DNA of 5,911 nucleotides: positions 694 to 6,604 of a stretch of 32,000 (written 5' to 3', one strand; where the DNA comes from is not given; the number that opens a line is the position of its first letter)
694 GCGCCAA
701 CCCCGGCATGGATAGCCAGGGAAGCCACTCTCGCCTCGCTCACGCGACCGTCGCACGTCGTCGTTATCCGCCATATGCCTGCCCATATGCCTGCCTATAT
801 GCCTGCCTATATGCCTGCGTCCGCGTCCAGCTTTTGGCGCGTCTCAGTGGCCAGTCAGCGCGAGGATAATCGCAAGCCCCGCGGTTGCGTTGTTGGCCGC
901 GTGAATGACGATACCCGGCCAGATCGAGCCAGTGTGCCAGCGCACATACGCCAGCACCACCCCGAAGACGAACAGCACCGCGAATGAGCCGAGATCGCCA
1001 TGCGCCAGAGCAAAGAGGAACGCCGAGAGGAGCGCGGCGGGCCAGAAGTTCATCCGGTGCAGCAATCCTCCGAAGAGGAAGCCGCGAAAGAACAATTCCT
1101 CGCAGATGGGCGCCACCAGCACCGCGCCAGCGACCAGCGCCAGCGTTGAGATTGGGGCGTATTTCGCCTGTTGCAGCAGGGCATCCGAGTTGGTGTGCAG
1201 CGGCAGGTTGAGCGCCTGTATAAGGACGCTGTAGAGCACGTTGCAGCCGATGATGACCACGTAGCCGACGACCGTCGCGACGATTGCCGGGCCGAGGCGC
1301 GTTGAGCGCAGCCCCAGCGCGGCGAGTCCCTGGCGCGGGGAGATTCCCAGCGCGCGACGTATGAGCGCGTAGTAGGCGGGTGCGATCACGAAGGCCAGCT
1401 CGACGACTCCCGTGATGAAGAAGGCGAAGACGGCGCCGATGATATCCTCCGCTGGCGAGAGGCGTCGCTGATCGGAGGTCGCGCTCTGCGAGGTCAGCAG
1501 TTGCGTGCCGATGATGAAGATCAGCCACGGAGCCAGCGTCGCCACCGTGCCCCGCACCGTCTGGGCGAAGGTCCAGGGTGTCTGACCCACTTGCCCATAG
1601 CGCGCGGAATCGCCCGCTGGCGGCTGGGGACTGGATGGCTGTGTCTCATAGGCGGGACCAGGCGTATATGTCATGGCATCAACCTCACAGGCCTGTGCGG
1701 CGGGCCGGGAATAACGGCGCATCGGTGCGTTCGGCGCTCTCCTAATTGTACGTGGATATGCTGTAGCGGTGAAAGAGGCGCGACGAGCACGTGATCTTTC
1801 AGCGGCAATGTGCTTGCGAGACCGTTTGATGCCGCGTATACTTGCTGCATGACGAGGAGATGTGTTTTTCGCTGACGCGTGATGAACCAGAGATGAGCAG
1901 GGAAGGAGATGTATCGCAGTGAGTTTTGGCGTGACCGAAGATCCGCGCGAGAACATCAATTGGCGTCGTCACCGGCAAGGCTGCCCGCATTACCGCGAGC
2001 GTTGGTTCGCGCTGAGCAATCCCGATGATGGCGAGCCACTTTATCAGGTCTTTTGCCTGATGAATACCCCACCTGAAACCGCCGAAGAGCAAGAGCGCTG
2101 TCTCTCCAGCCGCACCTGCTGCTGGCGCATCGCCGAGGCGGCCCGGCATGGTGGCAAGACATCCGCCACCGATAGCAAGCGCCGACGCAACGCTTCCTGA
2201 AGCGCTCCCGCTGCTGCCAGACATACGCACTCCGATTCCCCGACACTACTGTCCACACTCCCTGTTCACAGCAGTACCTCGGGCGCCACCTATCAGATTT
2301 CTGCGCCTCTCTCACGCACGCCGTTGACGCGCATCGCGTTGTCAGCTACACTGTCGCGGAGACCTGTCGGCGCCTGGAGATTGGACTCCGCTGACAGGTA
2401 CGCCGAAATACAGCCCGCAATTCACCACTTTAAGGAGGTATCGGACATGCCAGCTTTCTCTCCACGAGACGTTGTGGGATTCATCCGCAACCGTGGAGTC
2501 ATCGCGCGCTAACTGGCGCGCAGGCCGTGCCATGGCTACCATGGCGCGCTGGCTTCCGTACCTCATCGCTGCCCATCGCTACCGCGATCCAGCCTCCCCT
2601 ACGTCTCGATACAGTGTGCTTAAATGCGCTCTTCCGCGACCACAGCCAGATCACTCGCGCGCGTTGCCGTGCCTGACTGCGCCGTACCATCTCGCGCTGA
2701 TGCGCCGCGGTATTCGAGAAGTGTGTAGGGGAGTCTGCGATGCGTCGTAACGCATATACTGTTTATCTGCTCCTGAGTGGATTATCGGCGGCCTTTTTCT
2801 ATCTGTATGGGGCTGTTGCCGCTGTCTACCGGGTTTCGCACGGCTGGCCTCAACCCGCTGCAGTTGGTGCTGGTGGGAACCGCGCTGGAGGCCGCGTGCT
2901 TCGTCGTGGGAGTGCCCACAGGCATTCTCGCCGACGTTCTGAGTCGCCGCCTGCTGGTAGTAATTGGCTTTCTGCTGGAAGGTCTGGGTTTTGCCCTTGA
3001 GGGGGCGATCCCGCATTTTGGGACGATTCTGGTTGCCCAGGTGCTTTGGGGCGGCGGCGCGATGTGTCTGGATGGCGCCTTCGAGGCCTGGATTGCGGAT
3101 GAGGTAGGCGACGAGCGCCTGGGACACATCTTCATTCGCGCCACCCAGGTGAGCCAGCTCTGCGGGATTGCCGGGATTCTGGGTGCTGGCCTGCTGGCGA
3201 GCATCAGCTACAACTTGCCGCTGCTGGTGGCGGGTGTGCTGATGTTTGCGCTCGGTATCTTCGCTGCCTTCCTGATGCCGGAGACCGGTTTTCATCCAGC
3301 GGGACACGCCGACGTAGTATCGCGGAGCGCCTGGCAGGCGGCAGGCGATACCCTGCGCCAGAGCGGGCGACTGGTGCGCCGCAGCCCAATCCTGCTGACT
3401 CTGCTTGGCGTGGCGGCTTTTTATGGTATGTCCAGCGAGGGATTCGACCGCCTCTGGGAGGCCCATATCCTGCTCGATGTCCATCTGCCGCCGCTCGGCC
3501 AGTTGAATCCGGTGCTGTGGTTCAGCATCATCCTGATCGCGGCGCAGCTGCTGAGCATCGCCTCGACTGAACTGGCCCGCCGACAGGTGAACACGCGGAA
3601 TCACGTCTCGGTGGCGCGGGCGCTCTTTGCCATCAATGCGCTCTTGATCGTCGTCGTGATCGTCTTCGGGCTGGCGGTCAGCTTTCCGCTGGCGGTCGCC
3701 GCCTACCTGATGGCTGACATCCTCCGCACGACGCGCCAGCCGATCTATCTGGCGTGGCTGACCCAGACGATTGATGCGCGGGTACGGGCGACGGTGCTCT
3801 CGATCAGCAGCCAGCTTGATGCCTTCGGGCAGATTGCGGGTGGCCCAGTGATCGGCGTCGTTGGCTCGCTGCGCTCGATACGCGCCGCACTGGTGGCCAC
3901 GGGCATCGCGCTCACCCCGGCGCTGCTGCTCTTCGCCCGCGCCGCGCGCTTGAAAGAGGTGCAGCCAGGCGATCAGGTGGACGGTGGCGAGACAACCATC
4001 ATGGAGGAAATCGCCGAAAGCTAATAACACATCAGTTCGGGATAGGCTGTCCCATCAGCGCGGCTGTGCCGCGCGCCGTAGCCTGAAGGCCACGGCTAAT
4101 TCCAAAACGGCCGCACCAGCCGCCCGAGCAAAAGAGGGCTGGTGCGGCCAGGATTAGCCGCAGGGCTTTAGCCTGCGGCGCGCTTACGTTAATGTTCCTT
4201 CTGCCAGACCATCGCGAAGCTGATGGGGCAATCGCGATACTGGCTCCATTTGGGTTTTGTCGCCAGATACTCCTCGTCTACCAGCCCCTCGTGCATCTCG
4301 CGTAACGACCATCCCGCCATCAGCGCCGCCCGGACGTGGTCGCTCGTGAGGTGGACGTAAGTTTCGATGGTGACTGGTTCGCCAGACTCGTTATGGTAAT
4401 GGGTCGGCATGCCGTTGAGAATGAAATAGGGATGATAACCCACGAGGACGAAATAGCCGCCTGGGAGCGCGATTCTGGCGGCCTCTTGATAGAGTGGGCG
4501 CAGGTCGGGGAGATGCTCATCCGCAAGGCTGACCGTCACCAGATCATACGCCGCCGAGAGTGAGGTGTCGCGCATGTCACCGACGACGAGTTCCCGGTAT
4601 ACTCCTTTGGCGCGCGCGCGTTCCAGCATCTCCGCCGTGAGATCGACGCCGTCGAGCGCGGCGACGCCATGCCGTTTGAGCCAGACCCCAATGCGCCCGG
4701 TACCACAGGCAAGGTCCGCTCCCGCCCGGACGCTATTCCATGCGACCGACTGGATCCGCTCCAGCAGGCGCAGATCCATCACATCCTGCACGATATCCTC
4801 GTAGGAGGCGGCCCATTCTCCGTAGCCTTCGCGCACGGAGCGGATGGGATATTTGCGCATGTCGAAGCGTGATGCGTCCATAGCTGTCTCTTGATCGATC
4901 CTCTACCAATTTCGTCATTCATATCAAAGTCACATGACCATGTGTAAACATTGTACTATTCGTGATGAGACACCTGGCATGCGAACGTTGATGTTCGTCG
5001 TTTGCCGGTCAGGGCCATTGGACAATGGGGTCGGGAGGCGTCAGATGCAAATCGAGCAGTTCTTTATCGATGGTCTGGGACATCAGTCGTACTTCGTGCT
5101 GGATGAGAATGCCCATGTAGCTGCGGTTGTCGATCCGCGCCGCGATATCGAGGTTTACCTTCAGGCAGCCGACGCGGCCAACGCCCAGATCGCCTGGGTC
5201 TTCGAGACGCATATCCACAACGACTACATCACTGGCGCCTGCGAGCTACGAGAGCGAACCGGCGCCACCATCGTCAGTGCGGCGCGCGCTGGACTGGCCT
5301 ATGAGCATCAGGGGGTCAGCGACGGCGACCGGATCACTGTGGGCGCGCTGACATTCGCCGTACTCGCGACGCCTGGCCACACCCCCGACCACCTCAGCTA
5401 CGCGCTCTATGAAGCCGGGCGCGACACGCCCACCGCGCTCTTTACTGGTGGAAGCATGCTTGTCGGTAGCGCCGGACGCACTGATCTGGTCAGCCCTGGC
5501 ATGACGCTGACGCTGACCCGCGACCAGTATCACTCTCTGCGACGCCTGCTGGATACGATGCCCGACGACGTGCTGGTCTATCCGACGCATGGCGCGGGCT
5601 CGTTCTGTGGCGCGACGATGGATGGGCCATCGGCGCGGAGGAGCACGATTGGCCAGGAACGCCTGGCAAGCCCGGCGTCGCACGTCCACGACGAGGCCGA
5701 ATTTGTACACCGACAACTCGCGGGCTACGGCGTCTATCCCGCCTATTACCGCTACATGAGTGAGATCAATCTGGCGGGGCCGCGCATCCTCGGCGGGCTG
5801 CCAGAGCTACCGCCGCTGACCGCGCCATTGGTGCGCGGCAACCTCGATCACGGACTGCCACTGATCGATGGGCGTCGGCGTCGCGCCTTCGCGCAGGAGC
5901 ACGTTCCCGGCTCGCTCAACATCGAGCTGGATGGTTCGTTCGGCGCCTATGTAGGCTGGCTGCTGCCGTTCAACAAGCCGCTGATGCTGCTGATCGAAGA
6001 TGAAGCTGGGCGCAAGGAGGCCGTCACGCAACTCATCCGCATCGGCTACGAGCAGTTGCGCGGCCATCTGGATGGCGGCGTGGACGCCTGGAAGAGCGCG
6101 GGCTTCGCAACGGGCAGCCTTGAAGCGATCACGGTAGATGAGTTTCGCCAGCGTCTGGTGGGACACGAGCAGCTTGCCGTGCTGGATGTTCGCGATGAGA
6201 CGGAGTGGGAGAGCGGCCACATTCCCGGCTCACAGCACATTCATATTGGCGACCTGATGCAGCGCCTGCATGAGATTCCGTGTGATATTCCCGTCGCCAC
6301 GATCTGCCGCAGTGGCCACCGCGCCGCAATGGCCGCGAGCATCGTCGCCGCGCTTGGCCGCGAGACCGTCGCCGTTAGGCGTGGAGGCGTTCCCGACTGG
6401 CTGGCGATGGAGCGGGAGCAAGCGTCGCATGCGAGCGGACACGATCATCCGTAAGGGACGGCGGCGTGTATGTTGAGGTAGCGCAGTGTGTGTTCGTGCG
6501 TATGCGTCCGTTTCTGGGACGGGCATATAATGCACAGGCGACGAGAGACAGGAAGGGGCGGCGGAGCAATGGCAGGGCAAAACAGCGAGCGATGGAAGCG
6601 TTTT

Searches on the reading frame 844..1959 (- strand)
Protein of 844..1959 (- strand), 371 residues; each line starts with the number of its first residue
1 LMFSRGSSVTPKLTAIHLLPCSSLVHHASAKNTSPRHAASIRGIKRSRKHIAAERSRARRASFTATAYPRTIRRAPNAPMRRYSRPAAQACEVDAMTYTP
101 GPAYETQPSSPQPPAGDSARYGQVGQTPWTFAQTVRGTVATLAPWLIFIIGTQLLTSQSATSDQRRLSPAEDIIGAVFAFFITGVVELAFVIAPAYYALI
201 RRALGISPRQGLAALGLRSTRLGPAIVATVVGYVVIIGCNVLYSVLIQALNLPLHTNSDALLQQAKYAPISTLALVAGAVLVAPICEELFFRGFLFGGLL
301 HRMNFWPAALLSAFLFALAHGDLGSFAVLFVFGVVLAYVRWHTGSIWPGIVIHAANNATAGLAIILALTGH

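Call 66: search_protein_families(library=pfam, proteins=[window:844-1959:-], max_evalue=0.00001)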
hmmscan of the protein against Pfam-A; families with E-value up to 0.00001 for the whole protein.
window:844-1959:- (371 aa): 1 family
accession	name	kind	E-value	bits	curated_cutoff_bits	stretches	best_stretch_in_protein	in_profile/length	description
PF02517.21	Rce1-like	-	1.9e-24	86.2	22.4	1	271-358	3-92/93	Type II CAAX prenyl endopeptidase Rce1-like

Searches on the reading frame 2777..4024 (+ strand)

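Call 66: search_protein_families(library=pfam, proteins=[window:2777-4024:+], max_evalue=0.00001)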
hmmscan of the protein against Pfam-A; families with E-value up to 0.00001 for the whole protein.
window:2777-4024:+ (415 aa): 1 family
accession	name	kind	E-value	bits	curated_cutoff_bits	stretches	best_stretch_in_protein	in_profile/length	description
PF07690.21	MFS_1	-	7.4e-17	61.7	33.4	1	20-343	24-334/347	Major Facilitator Superfamily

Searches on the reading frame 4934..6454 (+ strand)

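Call 66: search_protein_families(library=pfam, proteins=[window:4934-6454:+], max_evalue=0.00001)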
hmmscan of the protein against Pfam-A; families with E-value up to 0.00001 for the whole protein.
window:4934-6454:+ (506 aa): 2 families
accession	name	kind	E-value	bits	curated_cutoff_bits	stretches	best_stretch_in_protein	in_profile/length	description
PF00581.25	Rhodanese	-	2.4e-25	89.3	22.2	2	400-491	1-101/102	Rhodanese-like domain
PF00753.33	Lactamase_B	-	6.9e-07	29.8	22.7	1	50-219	6-196/196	Metallo-beta-lactamase superfamily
